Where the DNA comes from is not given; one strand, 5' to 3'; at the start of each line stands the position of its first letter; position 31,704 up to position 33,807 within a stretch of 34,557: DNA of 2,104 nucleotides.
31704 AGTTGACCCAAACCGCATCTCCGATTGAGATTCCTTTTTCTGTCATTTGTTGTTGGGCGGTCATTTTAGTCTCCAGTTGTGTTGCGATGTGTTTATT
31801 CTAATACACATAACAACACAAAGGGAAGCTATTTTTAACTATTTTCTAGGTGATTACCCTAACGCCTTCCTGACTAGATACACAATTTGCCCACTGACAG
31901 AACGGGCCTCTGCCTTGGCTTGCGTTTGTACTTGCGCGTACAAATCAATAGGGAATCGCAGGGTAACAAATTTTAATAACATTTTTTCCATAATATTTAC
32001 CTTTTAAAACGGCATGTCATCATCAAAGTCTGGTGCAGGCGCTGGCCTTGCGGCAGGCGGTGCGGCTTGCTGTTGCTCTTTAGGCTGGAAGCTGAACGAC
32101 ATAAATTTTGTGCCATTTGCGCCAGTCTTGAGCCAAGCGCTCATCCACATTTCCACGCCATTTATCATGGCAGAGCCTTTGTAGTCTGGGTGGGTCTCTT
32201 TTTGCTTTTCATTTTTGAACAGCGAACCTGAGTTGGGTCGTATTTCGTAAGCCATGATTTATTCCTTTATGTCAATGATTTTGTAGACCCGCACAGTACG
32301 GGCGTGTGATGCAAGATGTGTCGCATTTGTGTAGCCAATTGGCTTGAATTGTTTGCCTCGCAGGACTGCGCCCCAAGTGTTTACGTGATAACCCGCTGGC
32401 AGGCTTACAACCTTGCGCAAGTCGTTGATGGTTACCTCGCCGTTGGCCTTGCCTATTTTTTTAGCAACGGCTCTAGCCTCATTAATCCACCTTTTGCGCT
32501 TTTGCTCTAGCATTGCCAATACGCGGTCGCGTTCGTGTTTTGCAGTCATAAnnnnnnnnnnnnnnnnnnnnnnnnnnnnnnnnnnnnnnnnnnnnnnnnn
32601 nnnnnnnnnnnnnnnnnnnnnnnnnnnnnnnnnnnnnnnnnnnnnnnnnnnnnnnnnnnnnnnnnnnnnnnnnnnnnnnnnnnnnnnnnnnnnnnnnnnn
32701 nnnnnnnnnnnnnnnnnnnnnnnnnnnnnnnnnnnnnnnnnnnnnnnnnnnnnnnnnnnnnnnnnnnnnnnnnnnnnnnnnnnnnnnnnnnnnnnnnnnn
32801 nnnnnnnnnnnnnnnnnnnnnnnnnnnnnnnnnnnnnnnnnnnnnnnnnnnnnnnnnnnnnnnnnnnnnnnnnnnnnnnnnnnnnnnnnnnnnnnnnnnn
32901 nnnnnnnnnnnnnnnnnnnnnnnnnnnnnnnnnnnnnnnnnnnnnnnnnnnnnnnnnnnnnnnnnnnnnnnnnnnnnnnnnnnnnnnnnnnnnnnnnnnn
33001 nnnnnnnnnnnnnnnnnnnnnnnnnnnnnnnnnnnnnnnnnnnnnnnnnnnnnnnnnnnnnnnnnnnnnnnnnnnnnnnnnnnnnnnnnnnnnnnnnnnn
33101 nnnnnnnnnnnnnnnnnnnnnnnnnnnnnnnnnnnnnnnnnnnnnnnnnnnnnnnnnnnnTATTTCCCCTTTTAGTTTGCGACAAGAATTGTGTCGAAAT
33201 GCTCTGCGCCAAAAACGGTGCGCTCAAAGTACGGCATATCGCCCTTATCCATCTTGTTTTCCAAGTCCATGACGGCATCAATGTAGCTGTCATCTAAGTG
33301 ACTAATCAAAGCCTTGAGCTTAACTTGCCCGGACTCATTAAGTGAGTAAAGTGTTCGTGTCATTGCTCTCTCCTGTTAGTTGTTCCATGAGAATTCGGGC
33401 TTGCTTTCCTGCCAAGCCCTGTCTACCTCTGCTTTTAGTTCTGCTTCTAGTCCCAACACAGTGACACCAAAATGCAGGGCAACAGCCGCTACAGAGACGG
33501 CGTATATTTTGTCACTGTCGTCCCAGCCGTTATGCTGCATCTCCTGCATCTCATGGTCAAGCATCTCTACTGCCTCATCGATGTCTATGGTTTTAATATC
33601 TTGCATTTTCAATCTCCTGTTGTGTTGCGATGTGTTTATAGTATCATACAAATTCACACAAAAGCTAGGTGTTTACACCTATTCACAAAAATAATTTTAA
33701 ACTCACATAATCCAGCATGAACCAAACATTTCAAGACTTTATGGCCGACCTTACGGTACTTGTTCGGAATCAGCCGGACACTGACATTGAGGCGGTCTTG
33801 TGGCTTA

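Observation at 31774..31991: Arc-like ribbon-helix-helix gene (unannotated, 45 aa) directly upstream of copy 2 of the dyad operator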

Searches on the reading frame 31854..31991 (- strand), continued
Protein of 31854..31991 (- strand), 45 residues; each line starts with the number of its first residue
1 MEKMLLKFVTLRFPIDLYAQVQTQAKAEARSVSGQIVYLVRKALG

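Call 84: predict_structure(alignment_id=A6)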
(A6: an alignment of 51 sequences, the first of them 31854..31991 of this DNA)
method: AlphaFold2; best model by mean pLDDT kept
length: 45 residues; sequences in the alignment: 51
mean_pLDDT: 93.9   pTM: 0.68
mean pLDDT of the five models: 93.9, 92.4, 90.9, 90.8, 90.6
residues with pLDDT >= 90: 39; 70-90: 5; 50-70: 1; < 50: 0
segments of 3 or more residues with pLDDT < 50: none
pLDDT, mean of each block of 10 residues (from residue 1): 84 96 98 97 94
secondary structure, 60 per line:
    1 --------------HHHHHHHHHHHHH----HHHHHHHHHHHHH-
elements in order: H15-27 H32-44
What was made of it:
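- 31854..31991 (-): 45-aa Arc-like ribbon-helix-helix gene (stop TAA at 31854-31856), last gene of the first leftward operon. AF2 pLDDT 93.9 with strand-helix-helix layout (call 84).
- On Ribbon-helix-helix (MetJ/Arc) superfamily, Pfam RHH_5 (PF07878): The AF2 model has pLDDT 93.9, residues 1-14 extended, and helices 15-27 and 32-44 (call 84).
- Checked: With a 51-sequence alignment the AlphaFold2 model has pLDDT 93.9, an extended N-terminus, and helices at 15-27 and 32-44 (call 84).
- AF2 pLDDT 93.9 with helices 15-27 and 32-44 (call 84).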

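Call 87: fold_search(model_id=the predicted structure, library=pdb)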
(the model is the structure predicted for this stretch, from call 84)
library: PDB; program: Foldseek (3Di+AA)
matches with E <= 10: 106; with E <= 0.001: 0
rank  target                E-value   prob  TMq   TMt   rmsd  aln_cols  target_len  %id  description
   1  1baz_B                3.0e-02  1.00  0.79  0.85   1.1        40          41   28  ARC REPRESSOR MUTANT PHE10VAL (released 1998-06-17)
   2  1bdv_D                6.1e-02  1.00  0.75  0.69   3.1        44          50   30  ARC FV10 COCRYSTAL (released 1999-01-06)
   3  1bdv_C                7.7e-02  1.00  0.77  0.80   1.1        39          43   28  ARC FV10 COCRYSTAL (released 1999-01-06)
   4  1bdv_B                7.7e-02  0.99  0.74  0.64   3.2        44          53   30  ARC FV10 COCRYSTAL (released 1999-01-06)
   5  1myl_E                8.3e-02  0.99  0.72  0.77   1.4        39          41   26  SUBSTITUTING HYDROPHOBIC RESIDUES FOR A BURIED SALT BRIDGE ENHANCES PROTEIN STABILITY BUT DOES NOT REDUCE CONFORMATION (released 1995-01-26)
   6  1baz_A                9.0e-02  1.00  0.79  0.73   0.8        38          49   29  ARC REPRESSOR MUTANT PHE10VAL (released 1998-06-17)
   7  1par_C                9.0e-02  0.99  0.75  0.68   3.2        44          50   27  DNA RECOGNITION BY BETA-SHEETS IN THE ARC REPRESSOR-OPERATOR CRYSTAL STRUCTURE (released 1994-07-31)
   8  1par_A                9.0e-02  0.99  0.72  0.63   3.2        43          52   26  DNA RECOGNITION BY BETA-SHEETS IN THE ARC REPRESSOR-OPERATOR CRYSTAL STRUCTURE (released 1994-07-31)
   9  1myl_A                1.1e-01  0.99  0.72  0.72   1.2        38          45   26  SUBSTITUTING HYDROPHOBIC RESIDUES FOR A BURIED SALT BRIDGE ENHANCES PROTEIN STABILITY BUT DOES NOT REDUCE CONFORMATION (released 1995-01-26)
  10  3qoq_A                1.5e-01  0.97  0.72  0.66   2.9        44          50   25  Crystal Structure of the Transcription Factor AmrZ in Complex with the 18 Base Pair amrZ1 Binding Site (released 2012-02-15)
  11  8u12_A                2.1e-01  0.99  0.81  0.74   0.9        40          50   18  Crystal Structure of Antitoxin Protein Rv0298 of Type II Toxin-antitoxin Systems from Mycobacterium tuberculosis (released 2023-09-27)
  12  5x3t_A                2.5e-01  0.99  0.80  0.54   1.0        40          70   28  VapBC from Mycobacterium tuberculosis (released 2017-06-07)
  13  6iya_A                2.5e-01  0.97  0.76  0.72   1.2        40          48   22  Structure of the DNA binding domain of antitoxin CopASO (released 2019-01-16)
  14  6sbx_C                2.5e-01  0.97  0.70  0.59   1.3        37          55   24  CdbA Form Two (released 2020-04-22)
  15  6sbw                  2.7e-01  0.97  0.71  0.67   1.2        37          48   24  CdbA Form One (released 2020-04-22)
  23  1b28_MODEL_1_A        3.9e-01  0.85  0.70  0.61   3.2        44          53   30  ARC REPRESSOR MYL MUTANT FROM SALMONELLA BACTERIOPHAGE P22 (released 1999-11-03)
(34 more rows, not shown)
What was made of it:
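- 31854..31991 (-): Foldseek top hits are P22 Arc (call 87).
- On Ribbon-helix-helix (MetJ/Arc) superfamily, Pfam RHH_5 (PF07878): Foldseek matches Arc, AmrZ, CopG and RHH antitoxins, with TM 0.7-0.8 for the best of them (call 87).
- Closest known: P22 Arc repressor. Same: Arc chains are the best structural matches, TM up to 0.79 and 26-30% identity (call 87).
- Checked: The best Foldseek PDB matches are P22 Arc chains, TM 0.72-0.79 and probability about 1 (call 87).
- Foldseek top hits are Arc chains 1baz, 1bdv and 1par, TM 0.72-0.79 (call 87).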

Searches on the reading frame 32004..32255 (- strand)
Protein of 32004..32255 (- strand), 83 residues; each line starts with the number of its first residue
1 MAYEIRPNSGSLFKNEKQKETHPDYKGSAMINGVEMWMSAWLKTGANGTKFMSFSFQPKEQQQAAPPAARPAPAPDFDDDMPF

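Call 5: search_protein_families(library=pfam, proteins=[window:32004-32255:-], max_evalue=1)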
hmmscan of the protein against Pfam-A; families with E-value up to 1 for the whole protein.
window:32004-32255:- (83 aa): 1 family
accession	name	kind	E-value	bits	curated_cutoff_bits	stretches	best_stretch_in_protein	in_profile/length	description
PF07606.16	DUF1569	-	0.16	12.6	21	1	30-80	49-100/152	Protein of unknown function (DUF1569)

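Call 9: search_protein_families(library=phrogs, proteins=[window:32004-32255:-], max_evalue=0.01)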
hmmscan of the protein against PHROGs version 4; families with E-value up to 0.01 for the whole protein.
window:32004-32255:- (83 aa): 2 families
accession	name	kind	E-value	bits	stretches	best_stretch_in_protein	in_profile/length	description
phrog_18154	-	DNA, RNA and nucleotide metabolism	6.3e-14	53.6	1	7-63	5-61/105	single strand DNA binding protein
phrog_7364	-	DNA, RNA and nucleotide metabolism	2.6e-09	39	1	8-64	8-66/158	single strand DNA binding protein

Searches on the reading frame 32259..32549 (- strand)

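Call 5: search_protein_families(library=pfam, proteins=[window:32259-32549:-], max_evalue=1)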
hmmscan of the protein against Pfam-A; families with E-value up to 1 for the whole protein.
window:32259-32549:- (96 aa): 1 family
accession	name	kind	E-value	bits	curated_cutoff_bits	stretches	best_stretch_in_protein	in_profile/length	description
PF19816.4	DUF6299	-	0.13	12.5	26.8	1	12-51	56-97/114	Family of unknown function (DUF6299)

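Call 9: search_protein_families(library=phrogs, proteins=[window:32259-32549:-], max_evalue=0.01)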
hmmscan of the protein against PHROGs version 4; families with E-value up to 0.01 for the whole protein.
window:32259-32549:- (96 aa): 1 family
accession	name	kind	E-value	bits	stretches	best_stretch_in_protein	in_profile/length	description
phrog_27658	-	unknown function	0.0073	18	1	34-91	37-97/99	-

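Call 72: search_protein_families(library=pfam, proteins=[window:32259-32549:-], max_evalue=1)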
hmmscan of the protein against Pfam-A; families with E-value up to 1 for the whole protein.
window:32259-32549:- (96 aa): 1 family
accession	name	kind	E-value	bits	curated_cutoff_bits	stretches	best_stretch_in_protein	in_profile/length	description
PF19816.4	DUF6299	-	0.13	12.5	26.8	1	12-51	56-97/114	Family of unknown function (DUF6299)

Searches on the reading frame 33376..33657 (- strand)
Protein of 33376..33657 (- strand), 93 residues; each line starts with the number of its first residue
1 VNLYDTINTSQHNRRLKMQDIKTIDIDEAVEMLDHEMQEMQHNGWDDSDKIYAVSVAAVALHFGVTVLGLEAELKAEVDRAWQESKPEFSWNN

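Call 5: search_protein_families(library=pfam, proteins=[window:33376-33657:-], max_evalue=1)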
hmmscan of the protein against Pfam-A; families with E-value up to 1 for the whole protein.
window:33376-33657:- (93 aa): 3 families
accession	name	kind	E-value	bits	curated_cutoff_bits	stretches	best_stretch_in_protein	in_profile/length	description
PF21798.2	DUF6878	-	0.0019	18.6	24.3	1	10-54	56-100/128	Family of unknown function (DUF6878)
PF17212.9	Tube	-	0.051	13.9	22.3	1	17-46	18-47/169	Tail tubular protein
PF10515.14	APP_amyloid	-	0.11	13.4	27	1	14-45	10-43/52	Beta-amyloid precursor protein C-terminus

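Call 9: search_protein_families(library=phrogs, proteins=[window:33376-33606:-], max_evalue=0.01)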
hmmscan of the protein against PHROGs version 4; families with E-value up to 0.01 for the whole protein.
window:33376-33606:- (76 aa): 1 family
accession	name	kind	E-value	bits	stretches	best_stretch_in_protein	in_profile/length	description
phrog_37258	-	unknown function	0.0098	17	0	6-49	14-58/64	-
